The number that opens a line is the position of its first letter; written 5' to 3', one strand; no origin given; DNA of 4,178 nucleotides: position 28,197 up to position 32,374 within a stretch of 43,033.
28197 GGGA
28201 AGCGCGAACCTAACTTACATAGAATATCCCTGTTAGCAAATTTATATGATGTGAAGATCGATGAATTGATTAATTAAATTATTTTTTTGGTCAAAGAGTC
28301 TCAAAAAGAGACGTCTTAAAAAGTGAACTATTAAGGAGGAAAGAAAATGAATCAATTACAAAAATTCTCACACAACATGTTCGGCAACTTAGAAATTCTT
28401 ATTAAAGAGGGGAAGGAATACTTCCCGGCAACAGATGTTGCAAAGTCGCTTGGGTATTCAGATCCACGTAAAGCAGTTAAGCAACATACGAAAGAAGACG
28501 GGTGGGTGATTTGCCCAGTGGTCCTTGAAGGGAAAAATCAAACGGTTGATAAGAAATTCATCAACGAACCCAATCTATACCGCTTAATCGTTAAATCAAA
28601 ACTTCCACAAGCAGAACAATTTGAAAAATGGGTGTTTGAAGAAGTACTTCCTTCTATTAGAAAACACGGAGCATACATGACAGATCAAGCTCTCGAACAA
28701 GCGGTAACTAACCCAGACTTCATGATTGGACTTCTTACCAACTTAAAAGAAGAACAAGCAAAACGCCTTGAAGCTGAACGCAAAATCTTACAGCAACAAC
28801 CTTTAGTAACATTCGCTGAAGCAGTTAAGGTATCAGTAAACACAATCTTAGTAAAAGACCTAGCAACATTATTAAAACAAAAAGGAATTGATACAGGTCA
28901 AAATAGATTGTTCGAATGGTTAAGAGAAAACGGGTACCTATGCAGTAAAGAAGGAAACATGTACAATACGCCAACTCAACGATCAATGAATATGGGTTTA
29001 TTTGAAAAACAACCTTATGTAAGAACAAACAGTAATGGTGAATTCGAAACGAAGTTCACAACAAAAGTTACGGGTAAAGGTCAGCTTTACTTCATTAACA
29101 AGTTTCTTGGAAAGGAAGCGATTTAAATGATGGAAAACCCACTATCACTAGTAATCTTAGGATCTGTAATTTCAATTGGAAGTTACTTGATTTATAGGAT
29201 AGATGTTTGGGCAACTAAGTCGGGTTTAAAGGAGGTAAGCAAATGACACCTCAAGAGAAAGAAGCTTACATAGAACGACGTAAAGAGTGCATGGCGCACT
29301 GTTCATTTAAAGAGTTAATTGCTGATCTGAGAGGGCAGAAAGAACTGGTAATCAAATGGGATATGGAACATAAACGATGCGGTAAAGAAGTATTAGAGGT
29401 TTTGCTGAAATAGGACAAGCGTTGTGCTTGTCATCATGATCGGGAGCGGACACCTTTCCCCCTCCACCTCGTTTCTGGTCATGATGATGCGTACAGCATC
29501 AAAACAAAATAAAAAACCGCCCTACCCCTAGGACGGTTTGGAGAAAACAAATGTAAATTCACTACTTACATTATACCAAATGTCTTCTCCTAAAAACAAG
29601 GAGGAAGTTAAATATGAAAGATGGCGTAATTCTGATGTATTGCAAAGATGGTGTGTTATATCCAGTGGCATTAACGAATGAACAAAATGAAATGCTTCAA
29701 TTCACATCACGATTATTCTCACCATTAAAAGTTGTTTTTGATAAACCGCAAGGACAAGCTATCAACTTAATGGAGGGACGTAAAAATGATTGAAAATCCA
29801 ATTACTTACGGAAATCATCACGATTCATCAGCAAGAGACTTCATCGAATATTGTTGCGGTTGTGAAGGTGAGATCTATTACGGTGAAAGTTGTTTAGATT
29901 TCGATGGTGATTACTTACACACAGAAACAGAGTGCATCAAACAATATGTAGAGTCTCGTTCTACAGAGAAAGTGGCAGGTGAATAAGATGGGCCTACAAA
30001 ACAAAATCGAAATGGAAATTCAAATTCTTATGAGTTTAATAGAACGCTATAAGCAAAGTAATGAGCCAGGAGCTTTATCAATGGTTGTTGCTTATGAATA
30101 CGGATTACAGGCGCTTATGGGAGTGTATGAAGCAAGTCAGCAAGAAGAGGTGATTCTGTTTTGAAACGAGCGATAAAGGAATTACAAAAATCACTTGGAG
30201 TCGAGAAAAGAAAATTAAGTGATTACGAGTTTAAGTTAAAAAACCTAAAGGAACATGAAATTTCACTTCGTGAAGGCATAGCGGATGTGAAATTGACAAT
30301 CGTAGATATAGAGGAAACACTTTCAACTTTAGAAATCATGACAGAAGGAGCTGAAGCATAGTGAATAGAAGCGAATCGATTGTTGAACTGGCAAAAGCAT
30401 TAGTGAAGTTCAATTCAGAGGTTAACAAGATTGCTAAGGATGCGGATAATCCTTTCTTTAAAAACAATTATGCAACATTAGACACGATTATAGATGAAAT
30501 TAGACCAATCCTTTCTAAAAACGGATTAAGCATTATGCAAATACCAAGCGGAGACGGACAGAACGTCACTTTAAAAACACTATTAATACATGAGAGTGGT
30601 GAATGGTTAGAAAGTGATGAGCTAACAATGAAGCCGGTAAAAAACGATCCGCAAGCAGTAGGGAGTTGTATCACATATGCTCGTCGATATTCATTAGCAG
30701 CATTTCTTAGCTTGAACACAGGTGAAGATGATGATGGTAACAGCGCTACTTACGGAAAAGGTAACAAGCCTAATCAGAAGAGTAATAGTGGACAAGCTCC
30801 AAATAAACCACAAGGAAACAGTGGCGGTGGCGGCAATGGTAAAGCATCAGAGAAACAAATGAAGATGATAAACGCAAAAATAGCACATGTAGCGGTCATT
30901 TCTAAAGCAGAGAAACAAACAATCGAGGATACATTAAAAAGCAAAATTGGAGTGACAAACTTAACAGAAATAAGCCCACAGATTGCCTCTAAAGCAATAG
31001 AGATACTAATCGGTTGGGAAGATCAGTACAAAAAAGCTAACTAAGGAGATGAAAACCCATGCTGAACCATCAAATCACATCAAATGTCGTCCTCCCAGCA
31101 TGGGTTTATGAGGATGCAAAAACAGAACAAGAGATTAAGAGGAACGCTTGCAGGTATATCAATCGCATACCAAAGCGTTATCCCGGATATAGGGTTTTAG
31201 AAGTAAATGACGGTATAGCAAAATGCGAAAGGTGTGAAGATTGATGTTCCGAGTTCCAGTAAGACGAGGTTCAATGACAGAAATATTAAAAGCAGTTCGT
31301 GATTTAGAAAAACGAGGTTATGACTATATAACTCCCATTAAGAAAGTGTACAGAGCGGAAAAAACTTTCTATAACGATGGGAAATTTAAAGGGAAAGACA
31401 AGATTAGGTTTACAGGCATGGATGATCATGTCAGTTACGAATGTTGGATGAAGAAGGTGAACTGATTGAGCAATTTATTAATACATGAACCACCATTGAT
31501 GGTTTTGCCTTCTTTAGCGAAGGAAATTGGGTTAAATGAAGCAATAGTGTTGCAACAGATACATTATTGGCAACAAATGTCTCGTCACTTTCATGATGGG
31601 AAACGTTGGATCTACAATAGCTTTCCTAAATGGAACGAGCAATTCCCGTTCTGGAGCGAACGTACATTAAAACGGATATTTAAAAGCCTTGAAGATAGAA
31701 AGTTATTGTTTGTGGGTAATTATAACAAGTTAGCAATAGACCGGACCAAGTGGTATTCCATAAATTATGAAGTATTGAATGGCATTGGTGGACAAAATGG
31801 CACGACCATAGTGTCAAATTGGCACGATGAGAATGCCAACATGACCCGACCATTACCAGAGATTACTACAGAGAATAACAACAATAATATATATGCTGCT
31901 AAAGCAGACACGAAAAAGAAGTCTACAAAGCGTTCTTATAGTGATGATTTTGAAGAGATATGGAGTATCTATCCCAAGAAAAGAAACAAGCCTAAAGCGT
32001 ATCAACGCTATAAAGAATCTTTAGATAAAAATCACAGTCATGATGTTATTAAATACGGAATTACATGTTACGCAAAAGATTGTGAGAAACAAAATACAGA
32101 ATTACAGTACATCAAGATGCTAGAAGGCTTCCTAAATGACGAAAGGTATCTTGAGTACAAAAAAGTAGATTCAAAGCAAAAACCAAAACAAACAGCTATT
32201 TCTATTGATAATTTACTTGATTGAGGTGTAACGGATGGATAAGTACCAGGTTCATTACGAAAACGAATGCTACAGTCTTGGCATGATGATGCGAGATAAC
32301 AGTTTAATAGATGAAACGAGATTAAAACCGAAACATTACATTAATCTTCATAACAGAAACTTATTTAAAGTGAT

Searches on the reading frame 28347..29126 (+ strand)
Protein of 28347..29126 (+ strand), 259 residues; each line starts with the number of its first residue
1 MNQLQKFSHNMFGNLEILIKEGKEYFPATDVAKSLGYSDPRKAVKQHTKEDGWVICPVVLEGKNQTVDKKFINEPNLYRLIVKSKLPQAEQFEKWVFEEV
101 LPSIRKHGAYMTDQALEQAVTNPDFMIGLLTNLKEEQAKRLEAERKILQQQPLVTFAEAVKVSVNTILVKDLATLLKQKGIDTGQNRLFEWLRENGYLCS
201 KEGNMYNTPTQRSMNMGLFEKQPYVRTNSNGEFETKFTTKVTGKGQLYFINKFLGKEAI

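Call 3: search_protein_families(library=pfam, proteins=[window:28347-29126:+], max_evalue=1)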
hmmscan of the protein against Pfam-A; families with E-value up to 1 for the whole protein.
window:28347-29126:+ (259 aa): 4 families
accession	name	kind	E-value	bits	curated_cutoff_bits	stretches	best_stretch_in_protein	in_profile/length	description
PF03374.19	ANT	-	3.2e-30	105.1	25.3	1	144-254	1-106/108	Phage antirepressor protein KilAC domain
PF02498.22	Bro-N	-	1.7e-22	80.3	25.6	1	16-102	3-96/96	BRO family, N-terminal domain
PF17594.7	GP57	-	0.028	14.6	27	1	135-177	25-66/75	Phage Tail fiber assembly helper gene product 57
PF22656.2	At5g48480-like_N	-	0.16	12.1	27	1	135-172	23-59/59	Glyoxalase At5g48480-like, N-terminal domain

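Call 97: search_protein_families(library=phrogs, proteins=[window:28347-29126:+], max_evalue=0.001)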
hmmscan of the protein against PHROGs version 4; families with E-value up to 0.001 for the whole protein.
window:28347-29126:+ (259 aa): 16 families
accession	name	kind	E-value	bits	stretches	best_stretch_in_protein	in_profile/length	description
phrog_130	-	transcription regulation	7.4e-90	303.2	1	1-257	157-412/480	anti-repressor Ant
phrog_9438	-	transcription regulation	1e-50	171.6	1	144-258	2-116/121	anti-repressor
phrog_2899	-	transcription regulation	8.4e-45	154.4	1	1-155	4-164/263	anti-repressor Ant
phrog_63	-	transcription regulation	6.7e-35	122.2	1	114-256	216-359/431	anti-repressor Ant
phrog_463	-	transcription regulation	1.3e-33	117.6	1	1-154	2-157/250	anti-repressor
phrog_2593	-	transcription regulation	1.7e-28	101.1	1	14-162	29-195/255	anti-repressor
phrog_2011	-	transcription regulation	1.6e-25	91.3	1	5-117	2-123/275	anti-repressor Ant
phrog_5060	-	transcription regulation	1.4e-24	88.4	1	19-137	22-144/224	anti-repressor Ant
phrog_25722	-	unknown function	6.7e-23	82.2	1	17-115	18-113/150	-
phrog_245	-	transcription regulation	3.3e-22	80.4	1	2-120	39-157/319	anti-repressor Ant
phrog_7940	-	unknown function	1.4e-21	78.3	1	1-115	1-112/252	-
phrog_15968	-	transcription regulation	1.9e-20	73.9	1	188-256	1-69/73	anti-repressor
phrog_9976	-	transcription regulation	1.4e-16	61.9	1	15-111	11-107/188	anti-repressor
phrog_2977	-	transcription regulation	1.8e-13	51.5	1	1-88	61-149/150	anti-repressor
phrog_34000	-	unknown function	6.1e-08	33.7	1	7-170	17-178/194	-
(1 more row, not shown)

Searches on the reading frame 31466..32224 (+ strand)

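Call 40: search_protein_families(library=pfam, proteins=[window:31466-32224:+], max_evalue=0.001)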
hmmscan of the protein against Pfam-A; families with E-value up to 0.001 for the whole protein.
window:31466-32224:+ (252 aa): 0 families

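Call 53: search_protein_families(library=ncbifam, proteins=[window:31466-32224:+], max_evalue=0.01)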
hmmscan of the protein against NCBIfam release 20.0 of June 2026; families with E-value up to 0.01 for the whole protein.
window:31466-32224:+ (252 aa): 0 families

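Call 88: search_protein_families(library=phrogs, proteins=[window:31466-32224:+], max_evalue=0.001)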
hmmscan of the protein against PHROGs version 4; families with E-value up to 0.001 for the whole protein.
window:31466-32224:+ (252 aa): 9 families
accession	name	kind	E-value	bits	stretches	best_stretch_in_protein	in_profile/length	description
phrog_6493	-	DNA, RNA and nucleotide metabolism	5.8e-54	184.2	1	1-153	2-154/261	DnaD-like helicase loader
phrog_270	-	DNA, RNA and nucleotide metabolism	3.1e-37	129.9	1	23-242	42-260/383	replication initiation protein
phrog_11233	-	DNA, RNA and nucleotide metabolism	1.3e-23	84.9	1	17-192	10-189/297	replication initiation protein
phrog_428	-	DNA, RNA and nucleotide metabolism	1.5e-21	78.1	1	7-232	87-308/455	replication initiation protein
phrog_678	-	DNA, RNA and nucleotide metabolism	1.3e-13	52.3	1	19-166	73-218/346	replication initiation O-like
phrog_16304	-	unknown function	8.6e-11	43.2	1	133-235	116-219/244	-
phrog_26426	-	DNA, RNA and nucleotide metabolism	2.7e-08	34.6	1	140-230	124-217/272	replication protein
phrog_9327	-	DNA, RNA and nucleotide metabolism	3.6e-08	34.4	1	133-232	144-242/276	primosomal protein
phrog_9474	-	DNA, RNA and nucleotide metabolism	1.8e-05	25.4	1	127-242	142-259/288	replication initiation protein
